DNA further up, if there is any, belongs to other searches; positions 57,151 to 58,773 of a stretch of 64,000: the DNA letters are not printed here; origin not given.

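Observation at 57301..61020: Cobalamin riboswitch -> BtuB-like TonB receptor -> T9SS-secreted YVTN beta-propeller: a candidate BtuG-like B12-capture protein delivered by type IX secretion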

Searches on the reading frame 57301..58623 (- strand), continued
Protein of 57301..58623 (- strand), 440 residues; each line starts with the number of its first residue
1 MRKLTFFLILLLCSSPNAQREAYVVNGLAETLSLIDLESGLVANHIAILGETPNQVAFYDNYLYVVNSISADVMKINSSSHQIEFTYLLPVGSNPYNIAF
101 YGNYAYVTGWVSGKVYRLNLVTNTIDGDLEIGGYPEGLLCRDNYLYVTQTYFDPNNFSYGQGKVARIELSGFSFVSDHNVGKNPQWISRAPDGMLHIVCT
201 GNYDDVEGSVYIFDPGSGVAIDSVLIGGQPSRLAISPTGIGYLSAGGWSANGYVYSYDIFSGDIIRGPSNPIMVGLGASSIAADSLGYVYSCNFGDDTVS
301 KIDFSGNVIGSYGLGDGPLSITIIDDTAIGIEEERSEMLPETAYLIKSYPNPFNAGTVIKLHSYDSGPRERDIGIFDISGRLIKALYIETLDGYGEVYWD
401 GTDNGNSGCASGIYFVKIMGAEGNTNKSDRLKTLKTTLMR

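Call 57: search_protein_families(library=pfam, proteins=[L040:1189-1710:+, L040:1773-2840:+, L040:2837-3775:+, L040:3819-4304:+, L016:4267-4773:+, L022:5715-6518:+, L019:2336-2902:+, L012:4747-5973:+, L018:6374-7330:+, L022:6971-8875:+], max_evalue=0.001)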
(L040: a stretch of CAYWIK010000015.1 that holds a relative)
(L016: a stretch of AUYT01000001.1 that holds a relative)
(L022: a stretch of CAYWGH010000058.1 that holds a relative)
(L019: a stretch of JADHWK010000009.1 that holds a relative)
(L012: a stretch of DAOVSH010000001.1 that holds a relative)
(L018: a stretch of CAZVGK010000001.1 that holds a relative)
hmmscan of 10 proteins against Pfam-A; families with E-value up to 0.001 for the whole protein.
L040:1189-1710:+ (173 aa): 0 families

L040:1773-2840:+ (355 aa): 0 families

L040:2837-3775:+ (312 aa): 0 families

L040:3819-4304:+ (161 aa): 0 families

L016:4267-4773:+ (168 aa): 2 families
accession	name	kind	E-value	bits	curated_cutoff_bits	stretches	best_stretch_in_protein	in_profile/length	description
PF20221.3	DUF6580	-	4.7e-50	170.4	27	1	3-156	11-157/162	Family of unknown function (DUF6580)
PF07456.16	Hpre_diP_synt_I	-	0.00035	21.1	30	1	6-100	6-105/147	Heptaprenyl diphosphate synthase component I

L022:5715-6518:+ (267 aa): 1 family
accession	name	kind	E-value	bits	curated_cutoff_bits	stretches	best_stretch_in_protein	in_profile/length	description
PF01497.23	Peripla_BP_2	-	2.2e-45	155.4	27.5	1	9-237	1-233/235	Periplasmic binding protein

L019:2336-2902:+ (188 aa): 0 families

L012:4747-5973:+ (408 aa): 2 families
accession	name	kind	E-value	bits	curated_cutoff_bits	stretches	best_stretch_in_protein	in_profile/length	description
PF18962.6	Por_Secre_tail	-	0.00011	22.9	27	1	330-404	2-73/75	Secretion system C-terminal sorting domain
PF13585.12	CHU_C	-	0.00065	20.2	27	0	341-395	20-72/86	CHU_C Type IX secretion signal domain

L018:6374-7330:+ (318 aa): 2 families
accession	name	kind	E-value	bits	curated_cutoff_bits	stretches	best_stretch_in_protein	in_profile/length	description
PF13860.13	FlgD_ig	-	6e-10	39.4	27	1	251-303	25-77/79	FlgD Ig-like domain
PF18962.6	Por_Secre_tail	-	0.00042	21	27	0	229-305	2-68/75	Secretion system C-terminal sorting domain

L022:6971-8875:+ (634 aa): 5 families
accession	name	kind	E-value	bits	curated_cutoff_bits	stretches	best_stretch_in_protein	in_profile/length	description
PF13860.13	FlgD_ig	-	6.9e-10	39.2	27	1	563-619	16-73/79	FlgD Ig-like domain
PF18962.6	Por_Secre_tail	-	6.1e-08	33.3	27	1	551-630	2-73/75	Secretion system C-terminal sorting domain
PF16819.11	DUF5074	-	1.5e-06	27.9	27.2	1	106-207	102-202/353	Domain of unknown function (DUF5074)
PF21783.3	YNCE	-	7.5e-05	22.6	27.1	0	107-203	36-128/339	YNCE-like beta-propeller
PF13585.12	CHU_C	-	0.00011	22.7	27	1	558-623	17-75/86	CHU_C Type IX secretion signal domain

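Call 61: search_solved_structures(query=A5, max_evalue=0.1)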
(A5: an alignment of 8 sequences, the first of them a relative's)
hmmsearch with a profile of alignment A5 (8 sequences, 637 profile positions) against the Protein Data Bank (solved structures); distinct sequences matched with E-value up to 0.1: 11.
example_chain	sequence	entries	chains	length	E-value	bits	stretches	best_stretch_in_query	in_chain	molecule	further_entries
1l0q_A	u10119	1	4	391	2.6e-20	75.9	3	24-197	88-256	Surface layer protein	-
8ptf_A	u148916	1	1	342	1.4e-09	40.4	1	46-204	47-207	YncE family protein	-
8ptd_A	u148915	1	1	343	1.5e-09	40.3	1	46-205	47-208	YncE family protein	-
8blw_B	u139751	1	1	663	1.7e-09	40.2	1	46-204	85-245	YncE family protein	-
3bws_A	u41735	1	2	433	5.3e-09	38.5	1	102-201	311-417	protein Lp49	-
5c2v_B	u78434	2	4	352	6.3e-09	38.2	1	64-274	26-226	HYDRAZINE SYNTHASE BETA SUBUNIT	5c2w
3vgz_A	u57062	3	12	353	1.3e-05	27.3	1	18-201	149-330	Uncharacterized protein YncE | PQQ-dependent catabolism-associated beta-propeller protein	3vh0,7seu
7eh9_A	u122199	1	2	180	0.027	16.3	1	570-623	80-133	Basal-body rod modification protein FlgD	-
6tv2_A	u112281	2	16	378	0.029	16.2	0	229-303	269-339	Protein NirF | Protein NirF,Protein NirF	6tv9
7bhq_A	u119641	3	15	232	0.044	15.6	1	570-622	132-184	Basal-body rod modification protein FlgD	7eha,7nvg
6emk_B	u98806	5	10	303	0.076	14.9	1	31-198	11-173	Target of rapamycin complex subunit LST8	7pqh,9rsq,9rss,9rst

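Call 66: search_protein_families(library=pfam, alignment_id=A2, max_evalue=0.001)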
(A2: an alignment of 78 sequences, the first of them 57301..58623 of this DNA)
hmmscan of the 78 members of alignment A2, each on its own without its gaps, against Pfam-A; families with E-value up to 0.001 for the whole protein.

A. member 1, window:57301-58623:- (440 aa): 1 family
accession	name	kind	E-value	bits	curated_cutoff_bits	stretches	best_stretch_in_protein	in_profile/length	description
PF18962.6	Por_Secre_tail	-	7.2e-05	23.4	27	1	349-425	2-69/75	Secretion system C-terminal sorting domain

B. families by the number of members that match (of 78 scanned): 14 families
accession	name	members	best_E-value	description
PF13860.13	FlgD_ig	45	7.5e-10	FlgD Ig-like domain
PF18962.6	Por_Secre_tail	40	6.1e-09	Secretion system C-terminal sorting domain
PF21783.3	YNCE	38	6e-09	YNCE-like beta-propeller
PF00404.24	Dockerin_1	15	5.7e-09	Dockerin type I domain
PF08450.18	SGL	10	8.9e-07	SMP-30/Gluconolactonase/LRE-like region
PF21959.2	DUF6923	9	1.3e-05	Repeat of unknown function (DUF6923)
PF16819.11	DUF5074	7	3.4e-07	Domain of unknown function (DUF5074)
PF01436.27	NHL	4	6.6e-05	NHL repeat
PF13964.12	Kelch_6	3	1.8e-05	Kelch motif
PF02239.22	Cytochrom_D1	2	5e-06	Cytochrome D1 heme domain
PF13585.12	CHU_C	2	0.0001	CHU_C Type IX secretion signal domain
PF17957.7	Big_7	1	1.1e-14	Bacterial Ig domain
PF22701.2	Mala_s_1-like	1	0.00049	Mal s 1 allergenic protein-like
PF10282.15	Lactonase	1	0.00098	Lactonase, 7-bladed beta-propeller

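Call 72: list_cluster_members(proteins=[P0001, P0095, P0096, P0108, P0109, P0110, P0111, P0112, P0090, P0083])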
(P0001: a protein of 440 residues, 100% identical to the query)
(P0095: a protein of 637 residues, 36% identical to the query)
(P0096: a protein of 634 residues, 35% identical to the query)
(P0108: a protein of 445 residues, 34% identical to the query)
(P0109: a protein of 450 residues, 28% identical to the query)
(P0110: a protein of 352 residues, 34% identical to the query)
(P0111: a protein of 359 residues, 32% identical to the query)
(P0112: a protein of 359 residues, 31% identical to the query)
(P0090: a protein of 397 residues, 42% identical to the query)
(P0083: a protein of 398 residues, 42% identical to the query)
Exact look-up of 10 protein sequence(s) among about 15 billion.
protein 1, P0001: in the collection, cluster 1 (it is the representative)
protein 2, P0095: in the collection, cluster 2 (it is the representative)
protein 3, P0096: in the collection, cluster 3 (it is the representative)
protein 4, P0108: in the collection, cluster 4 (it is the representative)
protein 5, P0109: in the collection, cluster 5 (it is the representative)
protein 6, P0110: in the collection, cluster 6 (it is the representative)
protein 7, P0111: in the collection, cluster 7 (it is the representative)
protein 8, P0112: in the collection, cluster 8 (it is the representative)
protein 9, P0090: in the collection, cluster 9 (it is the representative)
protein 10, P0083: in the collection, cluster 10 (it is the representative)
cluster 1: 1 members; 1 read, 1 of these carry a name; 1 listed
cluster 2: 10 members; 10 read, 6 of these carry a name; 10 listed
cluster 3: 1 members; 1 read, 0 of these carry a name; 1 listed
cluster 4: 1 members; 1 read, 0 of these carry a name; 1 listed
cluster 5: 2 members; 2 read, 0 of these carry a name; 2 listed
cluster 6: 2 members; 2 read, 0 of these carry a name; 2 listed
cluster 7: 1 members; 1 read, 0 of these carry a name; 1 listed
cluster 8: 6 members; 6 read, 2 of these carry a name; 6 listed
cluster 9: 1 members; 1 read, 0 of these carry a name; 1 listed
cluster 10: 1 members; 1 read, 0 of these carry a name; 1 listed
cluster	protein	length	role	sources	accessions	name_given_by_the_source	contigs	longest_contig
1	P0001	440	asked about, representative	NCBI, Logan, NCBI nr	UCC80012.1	MAG: T9SS type A sorting domain-containing protein [Candidatus Zixiibacteriota bacterium] | MAG: T9SS type A sorting domain-containing protein [candidate division Zixibacteria ...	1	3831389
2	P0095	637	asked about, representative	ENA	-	-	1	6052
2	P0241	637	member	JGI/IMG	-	YVTN family beta-propeller protein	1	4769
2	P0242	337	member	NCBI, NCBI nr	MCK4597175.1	T9SS type A sorting domain-containing protein, partial [bacterium] | T9SS type A sorting domain-containing protein [bacterium]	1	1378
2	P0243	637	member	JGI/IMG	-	YVTN family beta-propeller protein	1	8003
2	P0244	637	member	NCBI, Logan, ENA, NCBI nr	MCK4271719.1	T9SS type A sorting domain-containing protein [bacterium]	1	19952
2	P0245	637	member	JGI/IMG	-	YVTN family beta-propeller protein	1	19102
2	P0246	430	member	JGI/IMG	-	hypothetical protein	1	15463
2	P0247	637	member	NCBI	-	-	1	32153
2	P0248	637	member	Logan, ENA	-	-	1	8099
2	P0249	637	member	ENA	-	-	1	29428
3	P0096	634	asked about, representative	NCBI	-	-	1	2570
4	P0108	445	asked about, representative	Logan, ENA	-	-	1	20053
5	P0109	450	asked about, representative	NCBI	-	-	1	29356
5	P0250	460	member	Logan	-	-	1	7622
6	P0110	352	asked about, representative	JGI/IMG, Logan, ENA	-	-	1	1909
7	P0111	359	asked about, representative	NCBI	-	-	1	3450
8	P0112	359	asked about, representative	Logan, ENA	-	-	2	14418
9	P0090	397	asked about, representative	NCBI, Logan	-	-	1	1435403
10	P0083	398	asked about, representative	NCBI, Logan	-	-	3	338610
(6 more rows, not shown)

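Call 73: find_encoding_contigs(protein=P0112, flank=5000, max_places=2)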
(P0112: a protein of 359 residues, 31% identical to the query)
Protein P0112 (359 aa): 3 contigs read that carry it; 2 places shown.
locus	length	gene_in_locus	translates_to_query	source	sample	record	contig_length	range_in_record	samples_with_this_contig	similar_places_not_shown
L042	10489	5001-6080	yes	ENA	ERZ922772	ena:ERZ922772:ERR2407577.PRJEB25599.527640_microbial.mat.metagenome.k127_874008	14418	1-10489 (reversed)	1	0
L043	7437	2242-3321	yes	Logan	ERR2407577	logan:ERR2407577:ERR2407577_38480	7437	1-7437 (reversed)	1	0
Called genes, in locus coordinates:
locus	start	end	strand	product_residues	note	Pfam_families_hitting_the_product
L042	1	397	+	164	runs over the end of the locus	PF20797:HepT-like_2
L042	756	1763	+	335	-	PF13629:T2SS-T3SS_pil_N (faint)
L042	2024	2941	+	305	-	-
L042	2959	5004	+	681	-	PF07715:Plug, PF00593:TonB_dep_Rec_b-barrel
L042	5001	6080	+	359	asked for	PF21783:YNCE (faint)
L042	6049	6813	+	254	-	PF03544:TonB_C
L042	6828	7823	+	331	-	-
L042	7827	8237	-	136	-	PF02472:ExbD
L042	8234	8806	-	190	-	PF01618:MotA_ExbB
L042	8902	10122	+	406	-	PF01497:Peripla_BP_2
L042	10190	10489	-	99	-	?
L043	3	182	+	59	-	?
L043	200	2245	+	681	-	PF07715:Plug, PF00593:TonB_dep_Rec_b-barrel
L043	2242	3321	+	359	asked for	PF21783:YNCE (faint)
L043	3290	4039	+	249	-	PF03544:TonB_C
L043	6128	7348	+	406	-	PF01497:Peripla_BP_2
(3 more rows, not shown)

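Call 74: find_encoding_contigs(protein=P0108, flank=5000, max_places=1)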
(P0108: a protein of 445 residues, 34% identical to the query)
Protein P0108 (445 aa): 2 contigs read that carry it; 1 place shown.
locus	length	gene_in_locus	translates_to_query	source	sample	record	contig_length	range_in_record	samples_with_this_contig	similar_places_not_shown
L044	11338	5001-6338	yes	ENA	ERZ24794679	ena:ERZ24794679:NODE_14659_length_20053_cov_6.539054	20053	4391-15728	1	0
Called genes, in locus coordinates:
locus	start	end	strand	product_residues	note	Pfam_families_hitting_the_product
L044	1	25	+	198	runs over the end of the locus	PF25025:EF-Ts_N (weak), PF00889:EF_TS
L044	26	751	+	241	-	PF00696:AA_kinase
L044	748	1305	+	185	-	PF01765:RRF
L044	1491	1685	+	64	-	PF00037:Fer4 (weak), PF12797:Fer4_2 (faint), PF12837:Fer4_6 (faint), PF13237:Fer4_10 (weak), PF14697:Fer4_21 (weak), PF12838:Fer4_7 (weak), PF13187:Fer4_9 (weak)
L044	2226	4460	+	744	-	PF13620:CarboxypepD_reg, PF13715:CarbopepD_reg_2, PF07715:Plug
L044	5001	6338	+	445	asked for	PF17957:Big_7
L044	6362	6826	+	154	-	-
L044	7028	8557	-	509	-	PF01676:Metalloenzyme, PF08665:PglZ (faint), PF06415:iPGM_N, PF01663:Phosphodiest (weak)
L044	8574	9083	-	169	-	-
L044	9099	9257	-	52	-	PF04024:PspC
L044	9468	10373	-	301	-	PF02749:QRPTase_N, PF01729:QRPTase_C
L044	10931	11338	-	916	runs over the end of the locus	PF02739:5_3_exonuc_N, PF01367:5_3_exonuc, PF01612:DNA_pol_A_exo1, PF22619:DNA_polI_exo1, PF00476:DNA_pol_A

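Call 83: search_protein_families(library=pfam, proteins=[L030:7785-8960:-, L027:6040-7248:-, L038:1338-4724:+, L017:12680-14452:-, L034:10591-11964:-, L016:7001-8197:+], max_evalue=0.001)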
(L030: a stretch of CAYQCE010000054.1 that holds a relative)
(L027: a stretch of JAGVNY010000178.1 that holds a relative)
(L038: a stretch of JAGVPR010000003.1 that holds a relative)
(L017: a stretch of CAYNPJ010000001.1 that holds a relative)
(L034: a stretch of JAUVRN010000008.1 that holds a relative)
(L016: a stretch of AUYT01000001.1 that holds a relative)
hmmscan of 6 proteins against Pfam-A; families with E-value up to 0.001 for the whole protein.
L030:7785-8960:- (391 aa): 5 families
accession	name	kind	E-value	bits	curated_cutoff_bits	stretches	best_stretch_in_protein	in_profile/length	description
PF02518.31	HATPase_c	-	3.7e-19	69.7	26.4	1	261-369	4-110/111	Histidine kinase-, DNA gyrase B-, and HSP90-like ATPase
PF14501.12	HATPase_c_5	-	1.2e-05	25.6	22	1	265-358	8-94/102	GHKL domain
PF08448.16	PAS_4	-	0.00018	22.2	23.1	1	24-112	1-89/110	PAS fold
PF00512.31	HisKA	-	0.00064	20.2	26.9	0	149-196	2-46/66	His Kinase A (phospho-acceptor) domain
PF13188.13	PAS_8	-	0.00077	19.7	21.8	0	21-53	4-36/65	PAS domain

L027:6040-7248:- (402 aa): 2 families
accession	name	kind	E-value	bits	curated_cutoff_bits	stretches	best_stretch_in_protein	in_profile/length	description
PF02518.31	HATPase_c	-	9.9e-20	71.5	26.4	1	269-377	3-109/111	Histidine kinase-, DNA gyrase B-, and HSP90-like ATPase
PF13581.12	HATPase_c_2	-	0.0003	21.2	27.4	1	288-374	45-126/127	Histidine kinase-like ATPase domain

L038:1338-4724:+ (1128 aa): 4 families
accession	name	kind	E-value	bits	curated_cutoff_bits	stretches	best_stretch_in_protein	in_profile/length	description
PF02518.31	HATPase_c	-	8.2e-30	103.9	26.4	1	993-1102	2-109/111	Histidine kinase-, DNA gyrase B-, and HSP90-like ATPase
PF00512.31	HisKA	-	9.1e-15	54.9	26.9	1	881-944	2-64/66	His Kinase A (phospho-acceptor) domain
PF13492.12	GAF_3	-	7.8e-12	46.2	27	1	721-853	4-129/129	GAF domain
PF01590.32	GAF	-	5.1e-10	40.4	22.4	1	718-847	1-129/133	GAF domain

L017:12680-14452:- (590 aa): 6 families
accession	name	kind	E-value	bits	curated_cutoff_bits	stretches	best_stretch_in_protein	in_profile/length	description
PF14417.12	MEDS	-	4.4e-33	114.8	29.8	1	15-174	2-161/161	MEDS: MEthanogen/methylotroph, DcmR Sensory domain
PF02518.31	HATPase_c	-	6.9e-25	88.1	26.4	1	460-567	2-110/111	Histidine kinase-, DNA gyrase B-, and HSP90-like ATPase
PF00512.31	HisKA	-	3.3e-08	33.9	26.9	1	354-413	3-62/66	His Kinase A (phospho-acceptor) domain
PF13426.13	PAS_9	-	2.9e-05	24.7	27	1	242-336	2-103/103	PAS domain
PF08448.16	PAS_4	-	0.00029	21.5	23.1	1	237-339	1-110/110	PAS fold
PF14501.12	HATPase_c_5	-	0.00031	21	22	1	462-555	4-93/102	GHKL domain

L034:10591-11964:- (457 aa): 2 families
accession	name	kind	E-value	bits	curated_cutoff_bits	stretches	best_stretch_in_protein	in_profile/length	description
PF02518.31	HATPase_c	-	5.7e-26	91.6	26.4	1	345-454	2-108/111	Histidine kinase-, DNA gyrase B-, and HSP90-like ATPase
PF00512.31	HisKA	-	4.2e-14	52.8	26.9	1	234-298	2-65/66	His Kinase A (phospho-acceptor) domain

L016:7001-8197:+ (398 aa): 4 families
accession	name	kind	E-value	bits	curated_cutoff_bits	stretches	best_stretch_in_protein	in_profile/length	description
PF08450.18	SGL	-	8.9e-07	29.2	26.3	1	193-326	92-230/246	SMP-30/Gluconolactonase/LRE-like region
PF00404.24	Dockerin_1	-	8.6e-05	23.1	22.9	1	335-387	2-55/57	Dockerin type I domain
PF21783.3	YNCE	-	0.0002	21.3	27.1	0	104-191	250-330/339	YNCE-like beta-propeller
PF16819.11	DUF5074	-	0.00088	18.9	27.2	0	162-232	157-225/353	Domain of unknown function (DUF5074)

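Call 86: predict_structure(alignment_id=A7)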
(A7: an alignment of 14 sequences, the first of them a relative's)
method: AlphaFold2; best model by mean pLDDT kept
length: 637 residues; sequences in the alignment: 14
mean_pLDDT: 70.9   pTM: 0.54
mean pLDDT of the five models: 70.9, 69.8, 69.6, 69.4, 67.3
residues with pLDDT >= 90: 252; 70-90: 136; 50-70: 51; < 50: 198
segments of 3 or more residues with pLDDT < 50: 23-27, 166-168, 345-405, 409-442, 457-500, 505-547, 553-558
pLDDT, mean of each block of 10 residues (from residue 1): 70 71 50 94 94 95 94 93 94 87 94 92 96 93 95 95 69 93 95 93 92 81 90 93 92 93 84 94 93 92 92 95 93 94 48 28 25 24 33 41 46 36 36 37 53 51 32 31 37 44 49 36 30 27 39 49 80 90 89 86 87 83 84 70
secondary structure, 60 per line:
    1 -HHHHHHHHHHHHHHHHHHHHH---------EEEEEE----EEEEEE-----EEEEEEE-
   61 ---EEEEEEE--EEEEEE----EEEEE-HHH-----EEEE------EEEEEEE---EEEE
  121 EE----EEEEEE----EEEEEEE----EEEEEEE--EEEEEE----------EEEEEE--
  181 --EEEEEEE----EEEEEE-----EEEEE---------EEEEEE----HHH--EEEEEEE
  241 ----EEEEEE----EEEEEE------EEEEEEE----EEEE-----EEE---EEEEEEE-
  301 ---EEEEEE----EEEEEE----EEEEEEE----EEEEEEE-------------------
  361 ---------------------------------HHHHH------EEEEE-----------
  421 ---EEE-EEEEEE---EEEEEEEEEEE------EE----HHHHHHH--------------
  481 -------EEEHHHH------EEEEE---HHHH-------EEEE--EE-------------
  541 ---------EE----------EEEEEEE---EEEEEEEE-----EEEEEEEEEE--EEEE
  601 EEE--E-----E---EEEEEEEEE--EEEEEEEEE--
elements in order: H2-22 E32-37 E42-47 E53-59 E64-70 E73-78 E83-87 E97-100 E107-113 E117-122 E127-132 E137-143 E148-154 E157-162 E173-178 E183-189 E194-199 E205-209 E219-224 E234-240 E245-250 E255-260 E267-273 E278-281 E287-289 E293-299 E304-309 E314-319 E324-330 E335-341 H394-398 E405-409 E424-426 E428-433 E437-447 H460-466 E488-490 H491-494 E501-505 H509-512 E520-523 E562-568 E572-579 E585-594 E597-603 E616-624 E627-635
